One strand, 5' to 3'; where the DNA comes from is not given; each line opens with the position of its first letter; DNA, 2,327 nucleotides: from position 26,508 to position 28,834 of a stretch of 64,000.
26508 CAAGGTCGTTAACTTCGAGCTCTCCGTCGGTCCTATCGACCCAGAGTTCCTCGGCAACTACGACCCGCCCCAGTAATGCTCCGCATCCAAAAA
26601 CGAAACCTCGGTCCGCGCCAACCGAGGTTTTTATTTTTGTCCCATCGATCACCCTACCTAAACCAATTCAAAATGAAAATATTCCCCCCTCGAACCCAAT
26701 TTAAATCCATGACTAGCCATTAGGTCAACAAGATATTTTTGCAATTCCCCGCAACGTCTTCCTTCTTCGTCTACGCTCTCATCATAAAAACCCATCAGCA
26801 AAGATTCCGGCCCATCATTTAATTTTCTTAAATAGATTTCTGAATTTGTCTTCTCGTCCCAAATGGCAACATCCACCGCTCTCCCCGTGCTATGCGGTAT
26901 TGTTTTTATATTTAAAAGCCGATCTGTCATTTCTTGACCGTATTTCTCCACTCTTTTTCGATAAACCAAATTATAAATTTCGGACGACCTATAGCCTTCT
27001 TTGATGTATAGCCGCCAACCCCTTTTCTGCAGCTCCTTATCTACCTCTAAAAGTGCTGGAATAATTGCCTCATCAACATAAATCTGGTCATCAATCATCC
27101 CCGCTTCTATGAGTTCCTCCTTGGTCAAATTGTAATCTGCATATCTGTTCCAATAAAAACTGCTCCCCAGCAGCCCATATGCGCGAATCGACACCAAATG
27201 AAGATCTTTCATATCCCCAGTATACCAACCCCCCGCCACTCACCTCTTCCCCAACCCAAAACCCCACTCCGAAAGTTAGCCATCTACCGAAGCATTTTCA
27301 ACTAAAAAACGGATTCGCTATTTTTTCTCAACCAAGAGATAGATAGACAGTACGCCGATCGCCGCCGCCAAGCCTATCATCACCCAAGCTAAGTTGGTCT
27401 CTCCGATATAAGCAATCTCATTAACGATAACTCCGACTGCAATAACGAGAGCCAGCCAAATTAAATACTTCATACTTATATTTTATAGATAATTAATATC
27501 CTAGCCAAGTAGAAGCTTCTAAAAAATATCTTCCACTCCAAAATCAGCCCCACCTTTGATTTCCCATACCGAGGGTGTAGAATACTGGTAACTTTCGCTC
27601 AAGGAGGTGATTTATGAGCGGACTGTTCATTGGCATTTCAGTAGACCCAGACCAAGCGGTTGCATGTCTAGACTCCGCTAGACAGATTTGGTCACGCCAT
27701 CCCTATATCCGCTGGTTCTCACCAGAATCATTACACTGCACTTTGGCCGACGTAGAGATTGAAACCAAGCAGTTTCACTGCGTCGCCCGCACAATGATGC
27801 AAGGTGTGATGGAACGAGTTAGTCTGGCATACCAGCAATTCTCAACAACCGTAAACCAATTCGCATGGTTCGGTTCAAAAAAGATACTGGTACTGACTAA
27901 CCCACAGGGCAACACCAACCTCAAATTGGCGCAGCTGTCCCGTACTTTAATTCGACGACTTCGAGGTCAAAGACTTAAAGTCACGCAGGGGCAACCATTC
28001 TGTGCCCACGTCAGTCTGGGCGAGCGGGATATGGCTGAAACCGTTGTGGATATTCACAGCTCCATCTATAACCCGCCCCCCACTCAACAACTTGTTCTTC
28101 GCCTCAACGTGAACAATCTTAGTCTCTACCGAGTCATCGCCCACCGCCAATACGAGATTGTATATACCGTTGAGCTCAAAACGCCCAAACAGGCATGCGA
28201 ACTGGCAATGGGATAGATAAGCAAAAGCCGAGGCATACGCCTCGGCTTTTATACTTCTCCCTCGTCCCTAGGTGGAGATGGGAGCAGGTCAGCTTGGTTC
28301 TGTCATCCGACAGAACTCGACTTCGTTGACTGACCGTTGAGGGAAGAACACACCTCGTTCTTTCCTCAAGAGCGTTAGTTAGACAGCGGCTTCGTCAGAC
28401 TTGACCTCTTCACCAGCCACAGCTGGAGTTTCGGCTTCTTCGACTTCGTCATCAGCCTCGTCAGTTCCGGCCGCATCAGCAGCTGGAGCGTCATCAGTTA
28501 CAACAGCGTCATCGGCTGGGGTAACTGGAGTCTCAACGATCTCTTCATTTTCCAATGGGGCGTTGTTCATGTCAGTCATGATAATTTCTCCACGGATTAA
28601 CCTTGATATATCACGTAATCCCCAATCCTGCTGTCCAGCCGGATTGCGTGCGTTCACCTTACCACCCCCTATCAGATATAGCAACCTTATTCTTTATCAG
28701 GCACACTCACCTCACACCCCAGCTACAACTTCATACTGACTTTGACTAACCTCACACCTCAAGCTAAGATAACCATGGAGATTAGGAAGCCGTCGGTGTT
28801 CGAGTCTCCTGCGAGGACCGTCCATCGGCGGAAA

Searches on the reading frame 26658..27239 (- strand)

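Call 3: search_protein_families(library=pfam, proteins=[window:26658-27239:-], max_evalue=0.1)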
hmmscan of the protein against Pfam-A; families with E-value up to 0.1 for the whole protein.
window:26658-27239:- (193 aa): 3 families
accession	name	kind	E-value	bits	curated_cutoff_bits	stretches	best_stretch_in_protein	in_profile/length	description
PF02557.22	VanY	-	0.00012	22.3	25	1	53-130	2-80/132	D-alanyl-D-alanine carboxypeptidase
PF01427.22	Peptidase_M15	-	0.0022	18.3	27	1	51-192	37-184/199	D-ala-D-ala dipeptidase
PF13539.11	Peptidase_M15_4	-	0.1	13.7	25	0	115-191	8-69/70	D-alanyl-D-alanine carboxypeptidase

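Call 8: search_protein_families(library=ncbifam, proteins=[window:26658-27239:-], max_evalue=0.1)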
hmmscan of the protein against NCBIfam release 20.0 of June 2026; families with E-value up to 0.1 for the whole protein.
window:26658-27239:- (193 aa): 4 families
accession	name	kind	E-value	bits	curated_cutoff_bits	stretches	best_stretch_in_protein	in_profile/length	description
NF000380.1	vanXY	equivalog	2.8e-05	23.8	250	1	40-130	17-107/179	D,D-carboxypeptidase/D,D-dipeptidase VanXY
NF041194.1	LD_carboxy_LdcB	exception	0.019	14.9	275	1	61-124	40-105/180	LD-carboxypeptidase LdcB/DacB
NF007557.0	PRK10178.1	equivalog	0.052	13.2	176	0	60-192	47-168/188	D-alanyl-D-alanine dipeptidase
NF001031.0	PRK00111.1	equivalog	0.085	13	293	0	66-107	73-115/180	hypothetical protein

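Call 79: search_protein_families(library=padloc, proteins=[window:26658-27239:-], max_evalue=0.001)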
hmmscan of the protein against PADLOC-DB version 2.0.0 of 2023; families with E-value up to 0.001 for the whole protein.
window:26658-27239:- (193 aa): 0 families

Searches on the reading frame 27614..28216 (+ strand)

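Call 3: search_protein_families(library=pfam, proteins=[window:27614-28216:+], max_evalue=0.1)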
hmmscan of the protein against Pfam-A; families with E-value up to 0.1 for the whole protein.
window:27614-28216:+ (200 aa): 4 families
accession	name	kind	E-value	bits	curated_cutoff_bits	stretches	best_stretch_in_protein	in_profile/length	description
PF13563.12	2_5_RNA_ligase2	-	2.3e-07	31.4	27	1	19-173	9-147/152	2'-5' RNA ligase superfamily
PF10469.15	AKAP7_NLS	-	0.025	14.9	24.4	1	36-135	39-146/208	AKAP7 2'5' RNA ligase-like domain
PF23567.2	Ubiquitin_IARS1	-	0.031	14.8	22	1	87-127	22-64/92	Isoleucine--tRNA ligase, cytoplasmic, ubiquitin-like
PF06144.19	DNA_pol3_delta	-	0.056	13.9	21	0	73-111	42-86/124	DNA polymerase III, delta subunit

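Call 8: search_protein_families(library=ncbifam, proteins=[window:27614-28216:+], max_evalue=0.1)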
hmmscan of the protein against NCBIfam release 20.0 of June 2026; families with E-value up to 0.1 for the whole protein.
window:27614-28216:+ (200 aa): 1 family
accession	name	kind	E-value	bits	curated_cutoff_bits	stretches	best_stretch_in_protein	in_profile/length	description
TIGR02258.1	2_5_ligase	equivalog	8.5e-10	38.8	65.7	1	4-187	3-179/180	RNA 2',3'-cyclic phosphodiesterase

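Call 79: search_protein_families(library=padloc, proteins=[window:27614-28216:+], max_evalue=0.001)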
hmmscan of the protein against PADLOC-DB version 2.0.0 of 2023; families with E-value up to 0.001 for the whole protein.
window:27614-28216:+ (200 aa): 0 families

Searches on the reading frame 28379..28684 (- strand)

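Call 3: search_protein_families(library=pfam, proteins=[window:28379-28684:-], max_evalue=0.1)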
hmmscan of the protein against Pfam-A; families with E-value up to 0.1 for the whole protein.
window:28379-28684:- (101 aa): 1 family
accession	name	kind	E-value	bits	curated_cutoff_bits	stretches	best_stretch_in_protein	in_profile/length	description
PF16330.10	MukB_hinge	-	0.015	15.5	27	1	14-71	22-79/167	MukB hinge domain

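Call 79: search_protein_families(library=padloc, proteins=[window:28379-28684:-], max_evalue=0.001)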
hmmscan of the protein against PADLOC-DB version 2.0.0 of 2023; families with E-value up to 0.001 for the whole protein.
window:28379-28684:- (101 aa): 0 families
